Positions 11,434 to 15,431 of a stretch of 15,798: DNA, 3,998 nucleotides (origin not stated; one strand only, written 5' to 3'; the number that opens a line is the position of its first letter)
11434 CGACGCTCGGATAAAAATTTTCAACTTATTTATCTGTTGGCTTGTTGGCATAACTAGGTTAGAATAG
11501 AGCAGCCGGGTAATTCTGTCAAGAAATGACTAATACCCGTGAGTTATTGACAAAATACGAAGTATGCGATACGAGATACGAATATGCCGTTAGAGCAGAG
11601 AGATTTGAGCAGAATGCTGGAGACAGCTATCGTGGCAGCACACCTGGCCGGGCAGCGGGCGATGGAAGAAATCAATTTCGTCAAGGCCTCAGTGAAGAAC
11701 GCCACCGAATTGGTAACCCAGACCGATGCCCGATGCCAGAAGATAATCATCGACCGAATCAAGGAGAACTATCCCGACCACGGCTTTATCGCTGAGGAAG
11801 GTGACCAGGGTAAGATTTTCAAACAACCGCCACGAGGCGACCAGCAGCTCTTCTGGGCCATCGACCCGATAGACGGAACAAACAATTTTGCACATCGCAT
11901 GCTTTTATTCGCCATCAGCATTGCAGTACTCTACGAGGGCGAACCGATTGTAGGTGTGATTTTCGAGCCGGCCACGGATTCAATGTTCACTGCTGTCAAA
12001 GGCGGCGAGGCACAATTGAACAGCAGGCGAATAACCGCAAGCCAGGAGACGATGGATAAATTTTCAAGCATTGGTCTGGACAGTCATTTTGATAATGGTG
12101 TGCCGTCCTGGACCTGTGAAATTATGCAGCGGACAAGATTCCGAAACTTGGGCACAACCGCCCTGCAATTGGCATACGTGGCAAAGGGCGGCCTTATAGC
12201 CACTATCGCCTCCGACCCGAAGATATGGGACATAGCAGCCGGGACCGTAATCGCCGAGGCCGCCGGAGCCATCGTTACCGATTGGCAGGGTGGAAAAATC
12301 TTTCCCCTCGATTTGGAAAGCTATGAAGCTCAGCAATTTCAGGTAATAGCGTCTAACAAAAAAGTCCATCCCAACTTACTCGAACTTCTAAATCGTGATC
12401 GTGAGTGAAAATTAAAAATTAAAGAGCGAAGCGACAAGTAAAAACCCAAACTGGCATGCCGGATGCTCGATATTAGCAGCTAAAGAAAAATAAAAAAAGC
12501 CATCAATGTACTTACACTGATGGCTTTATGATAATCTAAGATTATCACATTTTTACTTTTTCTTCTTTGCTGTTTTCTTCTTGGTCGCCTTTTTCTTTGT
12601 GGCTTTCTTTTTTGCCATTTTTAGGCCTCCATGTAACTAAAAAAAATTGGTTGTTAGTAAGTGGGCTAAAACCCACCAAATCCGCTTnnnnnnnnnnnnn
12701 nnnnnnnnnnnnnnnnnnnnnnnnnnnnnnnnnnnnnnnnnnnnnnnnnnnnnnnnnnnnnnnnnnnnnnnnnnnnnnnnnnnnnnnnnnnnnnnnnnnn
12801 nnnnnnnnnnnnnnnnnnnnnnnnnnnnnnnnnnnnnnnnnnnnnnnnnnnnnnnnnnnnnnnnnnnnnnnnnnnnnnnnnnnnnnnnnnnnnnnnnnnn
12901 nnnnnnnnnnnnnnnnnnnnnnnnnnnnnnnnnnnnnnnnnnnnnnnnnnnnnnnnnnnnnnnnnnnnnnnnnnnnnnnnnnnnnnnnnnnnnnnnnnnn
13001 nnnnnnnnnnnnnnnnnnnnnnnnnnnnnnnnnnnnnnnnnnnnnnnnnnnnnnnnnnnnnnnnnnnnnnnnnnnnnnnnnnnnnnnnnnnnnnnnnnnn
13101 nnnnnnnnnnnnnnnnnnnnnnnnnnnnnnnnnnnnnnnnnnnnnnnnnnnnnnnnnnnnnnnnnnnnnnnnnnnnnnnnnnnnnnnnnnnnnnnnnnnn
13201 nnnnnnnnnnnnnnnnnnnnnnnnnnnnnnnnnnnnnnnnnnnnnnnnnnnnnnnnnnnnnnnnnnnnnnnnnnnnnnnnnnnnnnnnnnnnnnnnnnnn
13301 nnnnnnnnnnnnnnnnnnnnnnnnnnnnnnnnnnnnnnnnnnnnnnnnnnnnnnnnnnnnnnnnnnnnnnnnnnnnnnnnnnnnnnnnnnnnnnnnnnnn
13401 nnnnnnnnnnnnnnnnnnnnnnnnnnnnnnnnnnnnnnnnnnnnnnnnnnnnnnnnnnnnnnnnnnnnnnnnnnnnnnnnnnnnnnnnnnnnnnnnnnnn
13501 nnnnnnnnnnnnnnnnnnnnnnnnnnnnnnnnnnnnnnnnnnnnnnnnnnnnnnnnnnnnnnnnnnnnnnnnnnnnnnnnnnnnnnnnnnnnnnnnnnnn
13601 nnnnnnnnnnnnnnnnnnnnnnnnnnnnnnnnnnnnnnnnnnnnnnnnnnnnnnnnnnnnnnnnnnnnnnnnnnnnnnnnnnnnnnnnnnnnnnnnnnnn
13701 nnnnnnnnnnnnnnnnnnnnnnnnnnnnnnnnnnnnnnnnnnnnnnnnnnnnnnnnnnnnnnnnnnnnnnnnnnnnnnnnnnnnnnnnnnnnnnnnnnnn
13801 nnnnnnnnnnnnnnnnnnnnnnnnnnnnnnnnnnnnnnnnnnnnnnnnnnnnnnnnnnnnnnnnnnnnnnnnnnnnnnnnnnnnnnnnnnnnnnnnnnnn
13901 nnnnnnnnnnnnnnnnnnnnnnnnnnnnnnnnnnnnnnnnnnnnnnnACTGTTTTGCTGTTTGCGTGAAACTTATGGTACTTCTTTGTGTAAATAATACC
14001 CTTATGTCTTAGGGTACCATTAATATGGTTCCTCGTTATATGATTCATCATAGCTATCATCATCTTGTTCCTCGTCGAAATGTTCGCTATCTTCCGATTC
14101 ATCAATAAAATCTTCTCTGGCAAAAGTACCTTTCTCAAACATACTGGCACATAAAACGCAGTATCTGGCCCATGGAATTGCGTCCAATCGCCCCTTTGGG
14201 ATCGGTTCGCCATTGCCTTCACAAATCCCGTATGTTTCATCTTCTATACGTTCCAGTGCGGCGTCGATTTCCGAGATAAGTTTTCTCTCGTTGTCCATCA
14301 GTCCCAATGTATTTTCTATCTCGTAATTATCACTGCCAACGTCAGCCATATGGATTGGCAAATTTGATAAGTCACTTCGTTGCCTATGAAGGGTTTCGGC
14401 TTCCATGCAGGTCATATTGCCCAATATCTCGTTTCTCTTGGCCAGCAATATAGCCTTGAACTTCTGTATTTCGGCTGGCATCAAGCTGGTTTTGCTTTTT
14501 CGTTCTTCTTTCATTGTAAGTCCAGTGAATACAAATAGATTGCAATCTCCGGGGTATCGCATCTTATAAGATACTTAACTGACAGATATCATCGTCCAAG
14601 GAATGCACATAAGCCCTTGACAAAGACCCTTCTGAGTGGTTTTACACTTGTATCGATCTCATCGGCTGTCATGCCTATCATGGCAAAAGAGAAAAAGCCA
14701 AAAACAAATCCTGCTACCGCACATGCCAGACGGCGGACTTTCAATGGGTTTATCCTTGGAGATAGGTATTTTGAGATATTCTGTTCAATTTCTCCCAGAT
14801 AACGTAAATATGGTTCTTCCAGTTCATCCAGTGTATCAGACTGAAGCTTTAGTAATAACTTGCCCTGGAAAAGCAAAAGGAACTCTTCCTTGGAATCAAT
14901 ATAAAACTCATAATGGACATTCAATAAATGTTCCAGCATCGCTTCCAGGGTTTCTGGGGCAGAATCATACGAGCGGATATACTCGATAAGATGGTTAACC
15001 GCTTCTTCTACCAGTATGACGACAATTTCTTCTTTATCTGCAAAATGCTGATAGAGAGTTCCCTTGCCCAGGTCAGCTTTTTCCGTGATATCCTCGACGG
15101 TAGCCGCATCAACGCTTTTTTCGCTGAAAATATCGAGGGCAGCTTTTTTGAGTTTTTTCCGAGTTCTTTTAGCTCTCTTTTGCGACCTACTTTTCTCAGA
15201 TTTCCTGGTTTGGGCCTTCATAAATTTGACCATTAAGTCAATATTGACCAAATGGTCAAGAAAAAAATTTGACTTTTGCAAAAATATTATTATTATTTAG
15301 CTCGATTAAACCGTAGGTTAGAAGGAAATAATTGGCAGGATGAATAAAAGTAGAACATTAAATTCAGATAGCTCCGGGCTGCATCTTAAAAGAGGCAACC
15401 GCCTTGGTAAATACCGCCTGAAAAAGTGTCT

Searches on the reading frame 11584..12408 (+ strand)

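Call 29: search_protein_families(library=pfam, proteins=[window:11584-12408:+], max_evalue=0.001)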
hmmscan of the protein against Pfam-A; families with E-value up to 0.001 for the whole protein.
window:11584-12408:+ (274 aa): 1 family
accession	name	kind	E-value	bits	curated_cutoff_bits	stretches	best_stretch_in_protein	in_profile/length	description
PF00459.30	Inositol_P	-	1.6e-56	192.3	27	1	7-270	1-267/271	Inositol monophosphatase family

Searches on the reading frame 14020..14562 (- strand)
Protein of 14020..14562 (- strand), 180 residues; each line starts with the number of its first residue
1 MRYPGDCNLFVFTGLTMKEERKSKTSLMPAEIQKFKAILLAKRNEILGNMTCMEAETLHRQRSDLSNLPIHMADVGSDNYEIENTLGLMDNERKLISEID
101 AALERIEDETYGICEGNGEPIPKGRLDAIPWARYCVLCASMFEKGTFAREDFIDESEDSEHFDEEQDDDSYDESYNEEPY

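Call 29: search_protein_families(library=pfam, proteins=[window:14020-14562:-], max_evalue=0.001)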
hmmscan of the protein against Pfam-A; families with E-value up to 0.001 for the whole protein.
window:14020-14562:- (180 aa): 2 families
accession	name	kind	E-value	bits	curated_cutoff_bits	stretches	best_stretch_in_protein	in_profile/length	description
PF01258.23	zf-dskA_traR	-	2.2e-09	37.6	24.9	1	110-140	2-32/36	Prokaryotic dksA/traR C4-type zinc finger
PF21157.2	DksA_N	-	1.3e-06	29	27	1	32-106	2-71/71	DnaK suppressor protein DksA, N-terminal domain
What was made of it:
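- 14020..14562 (-): Upstream DksA/TraR-type zinc-finger gene. Synteny is conserved in the nearest relatives. Pfam PF01258 and PF21157 (call 29).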

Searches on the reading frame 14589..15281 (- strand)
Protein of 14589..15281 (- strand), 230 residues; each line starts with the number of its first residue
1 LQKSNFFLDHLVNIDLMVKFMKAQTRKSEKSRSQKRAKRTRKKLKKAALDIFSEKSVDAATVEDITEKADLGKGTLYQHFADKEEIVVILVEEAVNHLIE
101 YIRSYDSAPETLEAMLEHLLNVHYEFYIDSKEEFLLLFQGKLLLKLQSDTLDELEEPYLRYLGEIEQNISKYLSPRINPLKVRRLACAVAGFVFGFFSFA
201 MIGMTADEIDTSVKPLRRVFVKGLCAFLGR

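Call 29: search_protein_families(library=pfam, proteins=[window:14589-15281:-], max_evalue=0.001)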
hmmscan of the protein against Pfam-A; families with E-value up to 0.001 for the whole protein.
window:14589-15281:- (230 aa): 1 family
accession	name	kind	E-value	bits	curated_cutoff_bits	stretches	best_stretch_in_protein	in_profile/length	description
PF00440.29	TetR_N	-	2.8e-12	46.7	24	1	46-87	3-44/47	Bacterial regulatory proteins, tetR family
